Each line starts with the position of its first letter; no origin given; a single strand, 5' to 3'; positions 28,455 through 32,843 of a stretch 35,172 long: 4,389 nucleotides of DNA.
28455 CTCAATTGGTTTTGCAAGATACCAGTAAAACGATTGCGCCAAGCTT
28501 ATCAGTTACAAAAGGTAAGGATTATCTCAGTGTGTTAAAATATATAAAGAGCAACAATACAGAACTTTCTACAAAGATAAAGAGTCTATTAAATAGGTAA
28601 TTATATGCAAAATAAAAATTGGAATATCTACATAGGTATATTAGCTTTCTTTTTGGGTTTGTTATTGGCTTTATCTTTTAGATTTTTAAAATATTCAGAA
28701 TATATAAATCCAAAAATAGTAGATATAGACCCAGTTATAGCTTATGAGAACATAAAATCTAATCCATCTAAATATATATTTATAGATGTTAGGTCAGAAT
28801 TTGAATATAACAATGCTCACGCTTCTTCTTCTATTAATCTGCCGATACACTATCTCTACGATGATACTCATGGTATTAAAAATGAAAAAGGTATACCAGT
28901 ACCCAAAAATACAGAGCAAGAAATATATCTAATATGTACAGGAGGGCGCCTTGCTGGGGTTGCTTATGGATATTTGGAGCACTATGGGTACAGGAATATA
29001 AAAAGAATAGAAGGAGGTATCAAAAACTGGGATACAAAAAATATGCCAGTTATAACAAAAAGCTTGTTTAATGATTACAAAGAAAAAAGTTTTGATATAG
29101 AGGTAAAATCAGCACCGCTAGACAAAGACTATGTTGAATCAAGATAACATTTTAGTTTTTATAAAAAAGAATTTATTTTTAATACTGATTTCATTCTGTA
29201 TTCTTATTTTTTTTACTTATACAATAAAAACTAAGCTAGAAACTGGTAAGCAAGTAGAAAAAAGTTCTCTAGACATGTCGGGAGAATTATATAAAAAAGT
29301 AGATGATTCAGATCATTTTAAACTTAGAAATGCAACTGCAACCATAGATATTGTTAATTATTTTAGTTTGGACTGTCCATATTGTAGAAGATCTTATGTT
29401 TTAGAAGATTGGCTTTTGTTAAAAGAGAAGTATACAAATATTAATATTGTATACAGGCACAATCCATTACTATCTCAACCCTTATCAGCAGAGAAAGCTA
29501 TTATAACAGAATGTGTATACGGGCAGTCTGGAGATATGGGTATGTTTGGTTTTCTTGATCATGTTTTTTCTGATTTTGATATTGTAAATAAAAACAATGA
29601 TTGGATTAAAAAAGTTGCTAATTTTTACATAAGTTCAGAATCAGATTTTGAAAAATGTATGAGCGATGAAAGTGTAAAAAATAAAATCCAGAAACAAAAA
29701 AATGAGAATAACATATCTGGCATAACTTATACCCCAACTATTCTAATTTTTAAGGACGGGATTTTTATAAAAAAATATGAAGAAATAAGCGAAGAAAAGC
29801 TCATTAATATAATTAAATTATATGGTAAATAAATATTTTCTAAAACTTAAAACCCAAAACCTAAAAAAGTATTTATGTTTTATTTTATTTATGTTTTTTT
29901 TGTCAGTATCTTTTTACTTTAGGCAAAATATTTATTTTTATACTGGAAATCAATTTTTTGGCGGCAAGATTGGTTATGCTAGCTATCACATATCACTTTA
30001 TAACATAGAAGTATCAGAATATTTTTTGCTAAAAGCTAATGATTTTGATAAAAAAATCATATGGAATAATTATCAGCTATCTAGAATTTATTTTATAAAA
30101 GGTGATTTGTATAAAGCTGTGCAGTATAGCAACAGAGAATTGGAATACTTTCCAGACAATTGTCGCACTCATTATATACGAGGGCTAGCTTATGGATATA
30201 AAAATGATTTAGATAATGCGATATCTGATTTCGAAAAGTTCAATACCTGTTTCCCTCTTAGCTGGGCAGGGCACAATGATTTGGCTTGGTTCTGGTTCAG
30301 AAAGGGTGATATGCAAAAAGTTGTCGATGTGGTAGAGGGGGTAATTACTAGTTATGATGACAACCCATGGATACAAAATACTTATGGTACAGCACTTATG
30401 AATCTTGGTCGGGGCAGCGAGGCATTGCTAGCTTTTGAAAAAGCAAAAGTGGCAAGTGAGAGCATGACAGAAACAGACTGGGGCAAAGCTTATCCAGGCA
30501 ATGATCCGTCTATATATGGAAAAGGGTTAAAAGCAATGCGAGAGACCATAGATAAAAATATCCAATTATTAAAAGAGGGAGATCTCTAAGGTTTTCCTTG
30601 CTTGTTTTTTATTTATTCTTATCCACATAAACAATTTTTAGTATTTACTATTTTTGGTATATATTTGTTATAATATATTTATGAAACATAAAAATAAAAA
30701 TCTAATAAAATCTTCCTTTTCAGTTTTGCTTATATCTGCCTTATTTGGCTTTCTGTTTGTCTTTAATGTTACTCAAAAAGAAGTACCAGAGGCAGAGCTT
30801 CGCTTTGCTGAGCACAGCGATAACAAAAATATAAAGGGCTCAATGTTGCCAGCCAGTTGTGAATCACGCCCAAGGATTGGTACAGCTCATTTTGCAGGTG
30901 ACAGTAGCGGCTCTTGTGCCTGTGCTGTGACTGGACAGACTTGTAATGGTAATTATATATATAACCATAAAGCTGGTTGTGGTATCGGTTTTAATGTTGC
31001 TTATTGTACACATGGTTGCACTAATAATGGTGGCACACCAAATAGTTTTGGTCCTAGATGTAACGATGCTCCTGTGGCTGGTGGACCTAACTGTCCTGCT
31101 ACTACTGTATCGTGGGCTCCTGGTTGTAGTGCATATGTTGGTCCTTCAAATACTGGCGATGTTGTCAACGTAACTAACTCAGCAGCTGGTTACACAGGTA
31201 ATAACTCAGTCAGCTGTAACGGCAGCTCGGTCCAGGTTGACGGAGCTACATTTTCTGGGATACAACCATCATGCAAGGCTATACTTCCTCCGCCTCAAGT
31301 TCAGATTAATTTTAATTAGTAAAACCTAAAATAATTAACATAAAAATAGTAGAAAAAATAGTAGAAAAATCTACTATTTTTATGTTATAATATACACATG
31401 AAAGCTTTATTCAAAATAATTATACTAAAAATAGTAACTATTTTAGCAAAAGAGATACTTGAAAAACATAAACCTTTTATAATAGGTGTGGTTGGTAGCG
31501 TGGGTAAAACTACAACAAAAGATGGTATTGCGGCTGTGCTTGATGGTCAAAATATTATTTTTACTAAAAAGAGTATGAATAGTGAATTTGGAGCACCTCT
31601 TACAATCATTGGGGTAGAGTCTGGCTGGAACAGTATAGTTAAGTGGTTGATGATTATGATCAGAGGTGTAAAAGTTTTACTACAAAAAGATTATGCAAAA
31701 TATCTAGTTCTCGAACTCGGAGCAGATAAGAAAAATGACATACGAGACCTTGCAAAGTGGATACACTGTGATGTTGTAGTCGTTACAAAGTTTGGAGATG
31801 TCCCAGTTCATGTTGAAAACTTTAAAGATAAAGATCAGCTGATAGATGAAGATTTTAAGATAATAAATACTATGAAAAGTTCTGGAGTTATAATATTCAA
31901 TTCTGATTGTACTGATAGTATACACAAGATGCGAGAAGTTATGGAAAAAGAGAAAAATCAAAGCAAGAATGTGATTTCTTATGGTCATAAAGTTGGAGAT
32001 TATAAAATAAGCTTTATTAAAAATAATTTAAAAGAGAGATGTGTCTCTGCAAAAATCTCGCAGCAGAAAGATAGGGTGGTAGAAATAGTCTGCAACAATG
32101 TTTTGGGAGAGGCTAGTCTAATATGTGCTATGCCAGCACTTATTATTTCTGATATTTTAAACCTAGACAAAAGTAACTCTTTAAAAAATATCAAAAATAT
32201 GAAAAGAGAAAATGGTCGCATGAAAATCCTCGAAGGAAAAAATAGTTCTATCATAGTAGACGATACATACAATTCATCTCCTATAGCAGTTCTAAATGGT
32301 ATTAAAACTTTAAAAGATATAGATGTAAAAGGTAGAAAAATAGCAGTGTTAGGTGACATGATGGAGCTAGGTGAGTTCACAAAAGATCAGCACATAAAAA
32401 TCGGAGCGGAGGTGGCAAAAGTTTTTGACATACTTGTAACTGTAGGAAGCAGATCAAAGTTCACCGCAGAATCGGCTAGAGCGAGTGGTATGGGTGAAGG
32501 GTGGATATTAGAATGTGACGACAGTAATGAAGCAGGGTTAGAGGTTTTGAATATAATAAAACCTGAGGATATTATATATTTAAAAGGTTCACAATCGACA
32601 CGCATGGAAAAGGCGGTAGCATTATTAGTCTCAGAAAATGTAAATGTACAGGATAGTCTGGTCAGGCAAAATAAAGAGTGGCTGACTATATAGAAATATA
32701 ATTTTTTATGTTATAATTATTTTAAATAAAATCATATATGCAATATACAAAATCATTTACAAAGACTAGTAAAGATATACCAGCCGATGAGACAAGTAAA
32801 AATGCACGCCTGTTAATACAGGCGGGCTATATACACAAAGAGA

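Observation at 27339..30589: The Cys-tailed peptide heads an operon of four N-terminally anchored proteins including a rhodanese and a DsbA-like oxidoreductase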

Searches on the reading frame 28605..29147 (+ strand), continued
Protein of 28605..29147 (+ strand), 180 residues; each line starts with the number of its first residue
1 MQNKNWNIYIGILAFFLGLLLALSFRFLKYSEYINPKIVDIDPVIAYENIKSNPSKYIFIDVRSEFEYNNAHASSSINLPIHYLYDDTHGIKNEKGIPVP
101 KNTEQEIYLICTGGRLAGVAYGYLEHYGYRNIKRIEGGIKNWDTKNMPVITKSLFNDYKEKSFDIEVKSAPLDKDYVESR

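Call 50: find_encoding_contigs(protein=P0058, flank=10000, max_places=1)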
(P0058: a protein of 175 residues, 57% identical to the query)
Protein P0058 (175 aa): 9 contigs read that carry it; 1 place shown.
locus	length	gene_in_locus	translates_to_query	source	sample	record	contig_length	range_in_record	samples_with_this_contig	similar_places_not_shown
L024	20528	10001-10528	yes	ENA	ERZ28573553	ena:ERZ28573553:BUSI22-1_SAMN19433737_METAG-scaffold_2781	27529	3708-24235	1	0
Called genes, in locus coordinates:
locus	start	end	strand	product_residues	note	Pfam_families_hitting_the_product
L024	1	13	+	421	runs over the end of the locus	PF00344:SecY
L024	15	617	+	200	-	PF00406:ADK, PF13207:AAA_17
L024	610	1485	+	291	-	PF00557:Peptidase_M24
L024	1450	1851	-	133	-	-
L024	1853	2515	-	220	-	-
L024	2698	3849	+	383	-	PF13173:AAA_14, PF13401:AAA_22 (faint), PF13635:DUF4143, PF08279:HTH_11 (weak)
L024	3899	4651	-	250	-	PF12895:ANAPC3 (faint), PF07719:TPR_2 (faint), PF13432:TPR_16 (faint), PF13181:TPR_8 (faint)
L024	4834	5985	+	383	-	-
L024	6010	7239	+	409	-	-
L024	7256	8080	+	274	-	PF13640:2OG-FeII_Oxy_3 (weak), PF13661:2OG-FeII_Oxy_4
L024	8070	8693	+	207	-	PF00106:adh_short (weak)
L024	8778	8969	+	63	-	-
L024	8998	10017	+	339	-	-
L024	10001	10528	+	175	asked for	PF00581:Rhodanese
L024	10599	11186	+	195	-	PF13462:Thioredoxin_4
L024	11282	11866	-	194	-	PF08207:EFP_N, PF01132:EFP (weak), PF09285:Elong-fact-P_C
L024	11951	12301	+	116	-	-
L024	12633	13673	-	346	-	PF24390:PRTase-CE (weak)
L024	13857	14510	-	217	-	-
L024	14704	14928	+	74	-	-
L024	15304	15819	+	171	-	PF01250:Ribosomal_S6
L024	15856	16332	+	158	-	PF00436:SSB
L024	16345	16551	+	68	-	PF01084:Ribosomal_S18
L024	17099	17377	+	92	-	PF15738:YafQ_toxin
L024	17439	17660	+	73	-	-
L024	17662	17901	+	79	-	PF07927:HicA_toxin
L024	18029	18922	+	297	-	-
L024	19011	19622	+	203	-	PF00334:NDK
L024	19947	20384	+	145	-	PF09997:DUF2238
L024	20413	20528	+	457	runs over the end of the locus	PF23023:Anti-Pycsar_Apyc1, PF00753:Lactamase_B, PF12706:Lactamase_B_2 (weak), PF16661:Lactamase_B_6, PF10996:Beta-Casp, PF07521:RMMBL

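Call 88: find_related_loci(query=window:28605-29147:+, collection=viral_contigs, flank=10000)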
Query window:28605-29147:+ (180 aa) in viral_contigs; peptide patterns used: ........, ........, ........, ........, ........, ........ (x = any residue, [..] = any of these).
5 stretches matched a pattern, but none encodes a relative of the query by tblastn (E <= 1e-3).
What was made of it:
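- Tried and rejected: No relatives (call 88).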

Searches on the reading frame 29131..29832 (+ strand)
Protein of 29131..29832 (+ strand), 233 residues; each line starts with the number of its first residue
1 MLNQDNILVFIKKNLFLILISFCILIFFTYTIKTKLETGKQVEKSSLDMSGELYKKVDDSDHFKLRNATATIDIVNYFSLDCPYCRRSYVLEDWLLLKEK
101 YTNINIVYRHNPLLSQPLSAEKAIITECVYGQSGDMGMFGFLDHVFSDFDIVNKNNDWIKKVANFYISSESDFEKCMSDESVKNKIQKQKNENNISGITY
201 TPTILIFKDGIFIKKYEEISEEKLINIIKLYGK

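Call 5: search_protein_families(library=pfam, max_evalue=0.1, proteins=[window:29131-29832:+])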
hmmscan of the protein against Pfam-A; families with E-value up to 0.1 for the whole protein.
window:29131-29832:+ (233 aa): 5 families
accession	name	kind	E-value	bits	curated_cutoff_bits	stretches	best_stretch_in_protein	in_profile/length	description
PF13462.12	Thioredoxin_4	-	8.9e-13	49.2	23.2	1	68-207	11-146/165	Thioredoxin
PF01323.26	DSBA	-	0.00073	19.8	25.6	0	74-116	2-42/191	DSBA-like thioredoxin domain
PF00085.26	Thioredoxin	-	0.0084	16.5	23.5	1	183-229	55-102/103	Thioredoxin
PF09185.15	DUF1948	-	0.041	14.2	25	1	145-198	31-85/140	Domain of unknown function (DUF1948)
PF13098.12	Thioredoxin_2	-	0.052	14.3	27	0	167-210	37-84/104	Thioredoxin-like domain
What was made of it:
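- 29131..29832 (+): N-terminally anchored DsbA-like thioredoxin-fold protein; CPYC at residues 82-85, cis-Pro TPT at 201-203, second Cys pair C128/C176. PF13462 (call 5).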

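Call 6: search_protein_families(library=ncbifam, max_evalue=0.1, proteins=[window:29131-29832:+])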
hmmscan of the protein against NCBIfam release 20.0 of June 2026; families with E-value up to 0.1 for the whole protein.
window:29131-29832:+ (233 aa): 3 families
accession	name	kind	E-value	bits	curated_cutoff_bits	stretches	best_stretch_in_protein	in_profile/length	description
NF041057.1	Rcas_1661_fam_Se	equivalog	2.3e-08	33.9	190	1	58-204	77-224/247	Rcas_1661 family thioredoxin-like (seleno)lipoprotein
NF049857.1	InaC_CT813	equivalog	0.0087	16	200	1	154-231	95-168/241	inclusion membrane protein InaC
TIGR01295.2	PedC_BrcD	equivalog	0.022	14.6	120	0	165-215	89-137/152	PedC/BrcD family bacteriocin maturation disulfide isomerase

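Call 43: search_solved_structures(query=window:29131-29832:+, max_evalue=0.01, show_alignments=2)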
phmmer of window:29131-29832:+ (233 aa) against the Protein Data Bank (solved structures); distinct sequences matched with E-value up to 0.01: 2.
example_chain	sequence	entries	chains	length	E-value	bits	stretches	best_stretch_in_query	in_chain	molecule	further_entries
4n30_A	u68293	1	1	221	4.7e-08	36.2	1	56-208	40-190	Protein disulfide isomerase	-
3gyk_A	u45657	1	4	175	0.0005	23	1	65-117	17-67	27kDa outer membrane protein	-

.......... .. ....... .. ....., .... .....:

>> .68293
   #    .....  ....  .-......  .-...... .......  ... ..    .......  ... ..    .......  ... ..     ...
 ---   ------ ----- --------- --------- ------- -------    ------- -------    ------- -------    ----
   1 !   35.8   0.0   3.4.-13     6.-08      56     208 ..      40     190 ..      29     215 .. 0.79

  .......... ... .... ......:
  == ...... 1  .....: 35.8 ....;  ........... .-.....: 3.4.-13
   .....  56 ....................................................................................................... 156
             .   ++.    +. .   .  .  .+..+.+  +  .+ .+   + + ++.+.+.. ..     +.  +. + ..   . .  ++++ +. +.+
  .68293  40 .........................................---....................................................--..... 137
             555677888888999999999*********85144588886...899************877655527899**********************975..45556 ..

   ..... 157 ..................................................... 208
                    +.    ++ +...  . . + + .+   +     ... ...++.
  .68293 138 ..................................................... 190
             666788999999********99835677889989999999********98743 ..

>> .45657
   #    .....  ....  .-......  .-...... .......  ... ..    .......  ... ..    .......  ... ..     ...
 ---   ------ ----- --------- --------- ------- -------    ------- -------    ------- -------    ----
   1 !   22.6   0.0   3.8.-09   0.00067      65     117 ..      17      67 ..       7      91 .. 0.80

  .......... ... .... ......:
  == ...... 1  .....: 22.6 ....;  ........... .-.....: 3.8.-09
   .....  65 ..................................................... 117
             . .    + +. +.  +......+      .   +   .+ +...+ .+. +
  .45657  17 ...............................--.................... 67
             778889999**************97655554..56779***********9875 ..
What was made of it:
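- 29131..29832 (+): Closest solved structure is 4n30 at E=4.7e-8 (call 43).
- Pfam Thioredoxin_4 and the closest PDB hits are disulfide isomerase/DsbA-type proteins (calls 5, 43).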

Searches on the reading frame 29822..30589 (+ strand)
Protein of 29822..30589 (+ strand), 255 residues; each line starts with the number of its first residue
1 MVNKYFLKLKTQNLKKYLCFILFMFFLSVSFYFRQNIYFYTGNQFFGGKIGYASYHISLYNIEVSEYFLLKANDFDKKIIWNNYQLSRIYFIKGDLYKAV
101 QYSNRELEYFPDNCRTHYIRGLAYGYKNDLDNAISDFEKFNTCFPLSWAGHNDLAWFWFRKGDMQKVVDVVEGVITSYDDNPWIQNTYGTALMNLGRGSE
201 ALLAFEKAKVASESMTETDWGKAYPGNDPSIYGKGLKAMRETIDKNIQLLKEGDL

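Call 5: search_protein_families(library=pfam, max_evalue=0.1, proteins=[window:29822-30589:+])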
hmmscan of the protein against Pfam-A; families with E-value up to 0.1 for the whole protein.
window:29822-30589:+ (255 aa): 13 families
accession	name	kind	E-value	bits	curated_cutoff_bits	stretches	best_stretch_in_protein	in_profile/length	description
PF07719.23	TPR_2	-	1.6e-09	37.6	27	0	115-139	2-26/34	Tetratricopeptide repeat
PF13181.12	TPR_8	-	3e-07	30.5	25.7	1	116-139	3-26/34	Tetratricopeptide repeat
PF00515.34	TPR_1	-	4.9e-07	29.7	27.8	1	115-139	2-26/34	Tetratricopeptide repeat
PF13431.12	TPR_17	-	1.7e-05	25.2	24.4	0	69-101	2-34/34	Tetratricopeptide repeat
PF23300.3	HEAT_Nup120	-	0.00058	20.2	29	0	107-144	19-56/170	Nucleoporin Nup120, HEAT repeats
PF13432.12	TPR_16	-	0.0013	19.6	32.7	0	120-166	3-49/65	Tetratricopeptide repeat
PF13371.12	TPR_9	-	0.0037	17.7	35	1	88-140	3-55/73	Tetratricopeptide repeat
PF13424.12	TPR_12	-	0.033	14.8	30.1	0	84-138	7-69/77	Tetratricopeptide repeat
PF13429.12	TPR_15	-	0.038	13.9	26.2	1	116-209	148-240/280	Tetratricopeptide repeat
PF13428.12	TPR_14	-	0.044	14.9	23.5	0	182-208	1-27/44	Tetratricopeptide repeat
PF25062.1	ARM_TT21_N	-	0.068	13.3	40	0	157-209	3-54/222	Tetratricopeptide repeat protein 21 N-terminal ARM repeat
PF25064.1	ARM_TT21_5th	-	0.084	13.6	27.8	0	127-212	14-102/117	TT21 fifth ARM repeats domain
PF14559.12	TPR_19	-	0.091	13.5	25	0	162-205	5-48/68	Tetratricopeptide repeat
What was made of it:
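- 29822..30589 (+): N-terminally anchored canonical TPR protein. TPR_2, TPR_8 and TPR_1 (call 5).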

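Call 6: search_protein_families(library=ncbifam, max_evalue=0.1, proteins=[window:29822-30589:+])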
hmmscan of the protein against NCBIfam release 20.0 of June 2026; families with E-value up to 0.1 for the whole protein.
window:29822-30589:+ (255 aa): 6 families
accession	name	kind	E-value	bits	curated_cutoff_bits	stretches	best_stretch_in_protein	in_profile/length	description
TIGR02917.1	PEP_TPR_lipo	equivalog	2.1e-09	35.9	312.2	1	86-209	369-492/899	XrtA/PEP-CTERM system TPR-repeat protein PrsT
NF040959.1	MamA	equivalog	2.2e-09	37.1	200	1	72-208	31-165/204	magnetosome protein MamA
TIGR02521.1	type_IV_pilW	equivalog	1.4e-05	24.8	154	1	83-166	34-117/234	type IV pilus biogenesis/stability protein PilW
NF011886.0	PRK15359.1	equivalog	0.00085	19.1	146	1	115-213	25-123/144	type III secretion system chaperone protein SscB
NF033762.1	social_mot_Tgl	equivalog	0.0017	17.8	225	0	132-199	118-187/252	social motility TPR repeat lipoprotein Tgl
TIGR00990.1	3a0801s09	subfamily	0.0026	16.5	757.25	1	91-208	376-493/615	mitochondrial import receptor subunit TOM70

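Call 93: search_solved_structures(query=A6, max_evalue=0.01)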
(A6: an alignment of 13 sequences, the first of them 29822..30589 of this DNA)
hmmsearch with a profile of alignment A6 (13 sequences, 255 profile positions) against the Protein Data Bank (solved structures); distinct sequences matched with E-value up to 0.01: 133 (the best 60 are shown).
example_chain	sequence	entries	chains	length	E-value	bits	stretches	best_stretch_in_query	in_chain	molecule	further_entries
9qhb_A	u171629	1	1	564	1.7e-43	152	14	65-144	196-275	Engineered tetratricopeptide repeat protein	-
8bu0_A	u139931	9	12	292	5.1e-31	111.1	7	66-144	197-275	Consensus tetratricopeptide repeat protein | Crystal structure of an 8-repeat consensus TPR superhelix with Zinc. | Monomer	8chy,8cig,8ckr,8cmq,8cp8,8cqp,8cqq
9qhc_A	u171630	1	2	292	4.8e-23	85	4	66-141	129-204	Engineered tetratricopeptide repeat protein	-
7obi_A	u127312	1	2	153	8.3e-17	64.5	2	85-189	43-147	CTPR-rv4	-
8ch0_A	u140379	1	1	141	2.2e-16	63.1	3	66-144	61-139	Consensus tetratricopeptide repeat protein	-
7ntf_A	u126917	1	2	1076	5.2e-16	61.9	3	59-175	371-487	Isoform 1 of UDP-N-acetylglucosamine--peptide N-acetylglucosaminyltransferase 110 kDa subu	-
7yea_A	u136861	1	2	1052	5.9e-16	61.7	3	59-175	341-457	UDP-N-acetylglucosamine--peptide N-acetylglucosaminyltransferase 110 kDa subunit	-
7yeh_B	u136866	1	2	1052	6.9e-16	61.5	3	59-175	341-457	UDP-N-acetylglucosamine--peptide N-acetylglucosaminyltransferase 110 kDa subunit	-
2fo7_A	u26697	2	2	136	1.2e-15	60.7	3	67-144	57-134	SYNTHETIC CONSENSUS TPR PROTEIN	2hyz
6xt9_D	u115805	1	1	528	2.8e-14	56.3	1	84-211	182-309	Bardet-Biedl syndrome 4 protein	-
1w3b_A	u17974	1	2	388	6.7e-14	55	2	58-210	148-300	UDP-N-ACETYLGLUCOSAMINE--PEPTIDE N-ACETYLGLUCOSAMINYLTRANSFERASE 110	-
6eou_A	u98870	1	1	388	8.4e-14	54.7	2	58-210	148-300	UDP-N-acetylglucosamine--peptide N-acetylglucosaminyltransferase 110 kDa subunit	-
2wqh_A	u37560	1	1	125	1.2e-13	54.2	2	81-123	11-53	CTPR3Y3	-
6vbu_4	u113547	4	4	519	5.1e-13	52.1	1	83-211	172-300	Bardet-Biedl syndrome 4 protein homolog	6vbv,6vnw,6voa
1na0_A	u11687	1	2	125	2.1e-12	50.1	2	81-134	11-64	designed protein CTPR3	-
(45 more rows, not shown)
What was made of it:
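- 29822..30589 (+): The family profile hits consensus TPR structures at E=1e-43 (call 93).
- On TPR-repeat proteins: For the 255-aa protein: TPR_2, TPR_8 and TPR_1 are above cutoff (call 5), and the family profile hits consensus TPR structures at E=1e-43 (call 93).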

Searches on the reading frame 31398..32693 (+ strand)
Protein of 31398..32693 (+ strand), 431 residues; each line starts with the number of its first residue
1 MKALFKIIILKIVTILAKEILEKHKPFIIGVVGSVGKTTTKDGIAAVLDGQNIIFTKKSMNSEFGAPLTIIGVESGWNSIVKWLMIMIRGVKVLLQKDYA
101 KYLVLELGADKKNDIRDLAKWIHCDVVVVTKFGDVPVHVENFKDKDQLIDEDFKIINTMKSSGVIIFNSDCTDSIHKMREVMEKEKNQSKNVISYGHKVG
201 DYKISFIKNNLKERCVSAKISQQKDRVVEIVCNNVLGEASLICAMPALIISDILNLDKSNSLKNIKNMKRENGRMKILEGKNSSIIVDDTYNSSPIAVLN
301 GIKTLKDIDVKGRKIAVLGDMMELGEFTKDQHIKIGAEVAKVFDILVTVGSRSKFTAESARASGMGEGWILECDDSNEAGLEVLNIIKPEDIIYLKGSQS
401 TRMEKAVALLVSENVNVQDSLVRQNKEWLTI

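Call 5: search_protein_families(library=pfam, max_evalue=0.1, proteins=[window:31398-32693:+])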
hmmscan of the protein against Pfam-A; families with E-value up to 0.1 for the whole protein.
window:31398-32693:+ (431 aa): 2 families
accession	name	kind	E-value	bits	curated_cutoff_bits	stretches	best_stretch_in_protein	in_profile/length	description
PF02875.26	Mur_ligase_C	-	3.1e-18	67.3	28.4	1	273-398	1-126/127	Mur ligase, glutamate ligase domain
PF08245.18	Mur_ligase_M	-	2.3e-14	54.3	24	1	31-245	1-194/200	Mur ligase middle domain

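Call 6: search_protein_families(library=ncbifam, max_evalue=0.1, proteins=[window:31398-32693:+])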
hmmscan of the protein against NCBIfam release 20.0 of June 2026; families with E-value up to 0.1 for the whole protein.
window:31398-32693:+ (431 aa): 11 families
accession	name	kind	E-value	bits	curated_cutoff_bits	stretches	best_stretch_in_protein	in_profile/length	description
TIGR01143.1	murF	subfamily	2.3e-55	188.3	288.6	2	93-410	119-418/418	UDP-N-acetylmuramoyl-tripeptide--D-alanyl-D-alanine ligase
NF008896.0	PRK11929.1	equivalog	8.7e-49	166.1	1023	2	100-414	656-960/965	bifunctional UDP-N-acetylmuramoyl-L-alanyl-D-glutamate--2,6-diaminopimelate ligase MurE/UDP-N-acetylmuramoyl-tripeptide--D-alanyl-D-alanine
NF010693.0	PRK14093.1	equivalog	7.2e-31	107.4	544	2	99-412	159-466/479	UDP-N-acetylmuramoylalanyl-D-glutamyl-2,6-diaminopimelate--D-alanyl-D-alanine ligase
NF008897.0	PRK11930.1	equivalog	1.8e-27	95.7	804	2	100-412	159-455/822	bifunctional UDP-N-acetylmuramoyl-tripeptide:D-alanyl-D-alanine ligase/alanine racemase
NF008041.0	PRK10773.1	equivalog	7.7e-24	84.2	551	2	97-410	149-447/453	UDP-N-acetylmuramoyl-tripeptide--D-alanyl-D-alanine ligase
NF001126.0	PRK00139.1-4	equivalog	1.8e-08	33.4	373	1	148-319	216-375/486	UDP-N-acetylmuramoyl-L-alanyl-D-glutamate--2,6-diaminopimelate ligase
TIGR01082.1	murC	equivalog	2.8e-08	33.3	335.1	1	122-316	166-349/449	UDP-N-acetylmuramate--L-alanine ligase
TIGR01087.1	murD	equivalog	8.7e-07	28.3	211.95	1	98-307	150-340/441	UDP-N-acetylmuramoyl-L-alanine--D-glutamate ligase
NF001124.0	PRK00139.1-2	equivalog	2e-06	26.9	476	1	162-320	236-385/500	UDP-N-acetylmuramoyl-L-alanyl-D-glutamate--2,6-diaminopimelate ligase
TIGR01085.1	murE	subfamily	4.2e-05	22.6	257.3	1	160-318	214-364/472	UDP-N-acetylmuramyl-tripeptide synthetase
NF053647.1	pMurD2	equivalog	0.00045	19.2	550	1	234-297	239-302/405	pseudomurein biosynthesis peptide ligase pMurD2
